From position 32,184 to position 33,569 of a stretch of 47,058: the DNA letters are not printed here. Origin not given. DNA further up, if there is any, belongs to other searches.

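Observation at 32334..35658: Secretin N0-like domain detached onto a TPR/coiled-coil protein, followed by two minimal secretins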

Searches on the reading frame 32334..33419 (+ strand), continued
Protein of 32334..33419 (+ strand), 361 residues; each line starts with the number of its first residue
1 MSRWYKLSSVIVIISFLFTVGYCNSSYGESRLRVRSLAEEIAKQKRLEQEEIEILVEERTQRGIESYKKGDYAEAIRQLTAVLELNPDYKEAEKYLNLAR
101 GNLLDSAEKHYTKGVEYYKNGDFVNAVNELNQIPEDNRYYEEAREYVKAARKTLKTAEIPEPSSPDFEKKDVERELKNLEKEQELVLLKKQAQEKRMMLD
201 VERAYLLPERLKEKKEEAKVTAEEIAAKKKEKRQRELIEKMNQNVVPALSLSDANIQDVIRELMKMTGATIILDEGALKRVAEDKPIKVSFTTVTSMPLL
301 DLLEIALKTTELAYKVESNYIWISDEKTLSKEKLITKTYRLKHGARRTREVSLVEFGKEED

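Call 14: find_encoding_contigs(protein=P0017, flank=8000, max_places=1)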
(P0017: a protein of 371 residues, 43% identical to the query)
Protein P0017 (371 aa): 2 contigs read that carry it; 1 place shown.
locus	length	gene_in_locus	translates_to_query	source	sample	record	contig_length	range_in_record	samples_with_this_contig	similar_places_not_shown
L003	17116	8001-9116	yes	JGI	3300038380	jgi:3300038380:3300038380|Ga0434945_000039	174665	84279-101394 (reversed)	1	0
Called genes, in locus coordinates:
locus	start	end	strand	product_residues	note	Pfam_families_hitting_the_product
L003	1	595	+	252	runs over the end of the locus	PF07963:N_methyl (weak), PF11612:T2SSJ (weak)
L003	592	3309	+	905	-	PF12836:HHH_3, PF07691:PA14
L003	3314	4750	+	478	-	PF07719:TPR_2 (faint), PF12708:Pect-lyase_RHGA_epim (faint), PF05048:NosD, PF13229:Beta_helix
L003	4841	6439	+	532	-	PF11104:PilM_2, PF06723:MreB_Mbl (weak), PF14450:FtsA, PF05137:PilN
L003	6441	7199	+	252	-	PF28028:Amuc_1100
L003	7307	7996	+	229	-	-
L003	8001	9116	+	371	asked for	-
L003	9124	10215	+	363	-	PF03958:Secretin_N (weak), PF00263:Secretin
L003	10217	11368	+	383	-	-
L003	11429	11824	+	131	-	-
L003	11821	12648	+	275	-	PF13485:Peptidase_MA_2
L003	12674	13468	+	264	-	PF13485:Peptidase_MA_2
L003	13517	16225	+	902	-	PF02739:5_3_exonuc_N, PF01367:5_3_exonuc, PF01612:DNA_pol_A_exo1, PF22619:DNA_polI_exo1, PF00476:DNA_pol_A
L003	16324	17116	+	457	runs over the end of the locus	PF08323:Glyco_transf_5, PF00534:Glycos_transf_1, PF13692:Glyco_trans_1_4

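Call 15: find_encoding_contigs(protein=P0022, flank=8000, max_places=1)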
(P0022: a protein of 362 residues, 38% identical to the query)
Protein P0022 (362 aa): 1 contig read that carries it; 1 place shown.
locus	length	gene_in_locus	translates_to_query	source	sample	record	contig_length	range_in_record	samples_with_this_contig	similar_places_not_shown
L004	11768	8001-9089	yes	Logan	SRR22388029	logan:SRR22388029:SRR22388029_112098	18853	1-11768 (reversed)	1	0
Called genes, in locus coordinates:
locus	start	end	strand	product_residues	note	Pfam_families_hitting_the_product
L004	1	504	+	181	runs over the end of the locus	-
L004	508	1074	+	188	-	-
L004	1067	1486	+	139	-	PF07963:N_methyl (weak)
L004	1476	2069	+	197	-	PF07963:N_methyl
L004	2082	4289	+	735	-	-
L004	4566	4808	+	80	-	PF12728:HTH_17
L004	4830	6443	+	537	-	PF11104:PilM_2, PF06723:MreB_Mbl (weak), PF14450:FtsA, PF05137:PilN (weak)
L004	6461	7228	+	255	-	PF28028:Amuc_1100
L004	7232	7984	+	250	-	-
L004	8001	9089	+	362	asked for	PF07719:TPR_2 (faint), PF00515:TPR_1 (faint)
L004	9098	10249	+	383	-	PF03958:Secretin_N (weak), PF00263:Secretin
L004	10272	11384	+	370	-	PF03958:Secretin_N (weak), PF00263:Secretin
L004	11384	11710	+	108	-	-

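Call 16: find_encoding_contigs(protein=P0020, flank=8000, max_places=1)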
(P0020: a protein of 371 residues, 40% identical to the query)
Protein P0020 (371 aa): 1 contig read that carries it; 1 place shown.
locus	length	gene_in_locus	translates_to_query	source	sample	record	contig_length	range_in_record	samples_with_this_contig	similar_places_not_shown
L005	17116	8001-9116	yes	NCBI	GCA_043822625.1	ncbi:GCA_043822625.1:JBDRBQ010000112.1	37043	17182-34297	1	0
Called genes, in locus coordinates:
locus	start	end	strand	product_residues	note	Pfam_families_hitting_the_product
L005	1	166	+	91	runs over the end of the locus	-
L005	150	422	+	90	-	-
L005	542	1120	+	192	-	-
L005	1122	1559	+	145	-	-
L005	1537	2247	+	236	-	PF07963:N_methyl, PF11612:T2SSJ (weak)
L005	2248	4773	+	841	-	-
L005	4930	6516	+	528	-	PF11104:PilM_2, PF06723:MreB_Mbl (faint), PF14450:FtsA, PF05137:PilN (weak)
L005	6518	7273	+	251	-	PF28028:Amuc_1100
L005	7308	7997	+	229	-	-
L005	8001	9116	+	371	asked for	-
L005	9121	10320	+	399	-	PF03958:Secretin_N (weak), PF00263:Secretin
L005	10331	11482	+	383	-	PF00263:Secretin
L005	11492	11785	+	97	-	-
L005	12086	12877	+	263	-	PF13485:Peptidase_MA_2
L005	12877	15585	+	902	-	PF02739:5_3_exonuc_N, PF01367:5_3_exonuc, PF01612:DNA_pol_A_exo1, PF22619:DNA_polI_exo1, PF00476:DNA_pol_A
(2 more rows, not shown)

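Call 22: predict_structure(alignment_id=A1)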
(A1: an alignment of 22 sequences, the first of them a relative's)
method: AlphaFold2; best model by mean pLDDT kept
length: 361 residues; sequences in the alignment: 22
mean_pLDDT: 75.5   pTM: 0.33
mean pLDDT of the five models: 75.5, 74.0, 68.8, 64.0, 63.1
residues with pLDDT >= 90: 79; 70-90: 193; 50-70: 49; < 50: 40
segments of 3 or more residues with pLDDT < 50: 214-217, 332-361
pLDDT, mean of each block of 10 residues (from residue 1): 70 79 59 77 86 91 94 93 93 94 89 94 92 87 93 71 61 78 82 77 54 50 65 75 76 82 79 82 78 81 84 80 81 40 30 28 27
secondary structure, 60 per line:
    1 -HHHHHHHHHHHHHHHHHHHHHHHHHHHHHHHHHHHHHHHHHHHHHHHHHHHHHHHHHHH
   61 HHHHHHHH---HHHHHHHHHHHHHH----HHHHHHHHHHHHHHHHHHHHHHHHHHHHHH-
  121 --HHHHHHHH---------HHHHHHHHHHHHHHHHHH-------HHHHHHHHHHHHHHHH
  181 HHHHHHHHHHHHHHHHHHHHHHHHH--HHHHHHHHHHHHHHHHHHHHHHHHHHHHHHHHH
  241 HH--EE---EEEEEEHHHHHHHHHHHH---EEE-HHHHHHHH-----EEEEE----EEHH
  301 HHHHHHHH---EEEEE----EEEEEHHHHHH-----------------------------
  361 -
elements in order: H2-68 H72-85 H90-119 H123-130 H140-157 H165-205 H208-242 E250-255 H256-267 E271-273 H275-282 E288-292 H299-308 E312-316 E321-325 H326-331

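Call 26: fold_search(model_id=the predicted structure, library=pdb)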
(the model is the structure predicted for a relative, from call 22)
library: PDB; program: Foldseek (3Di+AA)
matches with E <= 10: 888; with E <= 0.001: 0
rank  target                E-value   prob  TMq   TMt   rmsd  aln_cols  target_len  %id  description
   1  7pmp_MODEL_1_A        1.4e-03  1.00  0.19  0.55   9.1       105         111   20  Solution structure of Legionella pneumophila LspD (released 2022-09-14)
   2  8ye5_B                8.0e-03  1.00  0.13  0.40  11.2       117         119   23  Structural and functional research of Reductive Dehalogenases TmrC using a cell-free expression system for heterologou (released 2024-03-06)
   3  4ar0_MODEL_1_A        8.0e-03  1.00  0.19  0.46   6.1       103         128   16  N0 domain of Neisseria meningitidis Pilus assembly protein PilQ (released 2012-10-17)
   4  2iah_A                9.0e-03  1.00  0.18  0.09   2.4        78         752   10  Crystal structure of the ferripyoverdine receptor of the outer membrane of Pseudomonas aeruginosa bound to ferripyover (released 2007-09-11)
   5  2o5p_B                9.0e-03  1.00  0.18  0.09   2.6        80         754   12  Crystal structure of the full length ferric pyoverdine outer membrane receptor FpvA of Pseudomonas aeruginosa in its a (released 2007-10-30)
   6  4m0h_A                1.0e-02  1.00  0.19  0.31   1.8        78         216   19  Crystal structure of a putative anti-sigma factor (BDI_1681) from Parabacteroides distasonis ATCC 8503 at 2.50 A resol (released 2013-10-16)
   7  8ye5_A                1.1e-02  1.00  0.14  0.39  11.1       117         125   22  Structural and functional research of Reductive Dehalogenases TmrC using a cell-free expression system for heterologou (released 2024-03-06)
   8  1na0_A                1.1e-02  1.00  0.13  0.38  10.4       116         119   29  Design of Stable alpha-Helical Arrays from an Idealized TPR Motif (released 2003-06-03)
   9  4m0h_B                1.2e-02  1.00  0.17  0.28   3.3        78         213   23  Crystal structure of a putative anti-sigma factor (BDI_1681) from Parabacteroides distasonis ATCC 8503 at 2.50 A resol (released 2013-10-16)
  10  5hrz                  1.5e-02  1.00  0.13  0.38  10.5       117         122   27  Computationally Designed Trimer 1na0C3_3 (released 2017-04-12)
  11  9qhb                  1.5e-02  1.00  0.13  0.17  11.6       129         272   29  Crystal structure of 16-repeat CTPR protein with eliminated coordination sites (released 2025-10-22)
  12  7obe_A                2.3e-02  1.00  0.14  0.10  10.4       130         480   19  X-ray structure of the phosphatase PAPP5 from Arabidopsis thaliana (released 2021-06-09)
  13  3ezj_G                2.5e-02  1.00  0.18  0.32   2.1        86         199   15  Crystal structure of the N-terminal domain of the secretin GspD from ETEC determined with the assistance of a nanobody (released 2009-02-17)
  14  8chy                  2.5e-02  0.99  0.13  0.17  11.5       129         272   31  Crystal structure of an 8-repeat consensus TPR superhelix with Zinc. (released 2024-02-21)
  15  6vl6_A                2.6e-02  0.99  0.13  0.36  11.9       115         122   25  De novo designed tetrahedral nanoparticle T33_dn2 presenting BG505 SOSIP trimers (released 2020-08-12)
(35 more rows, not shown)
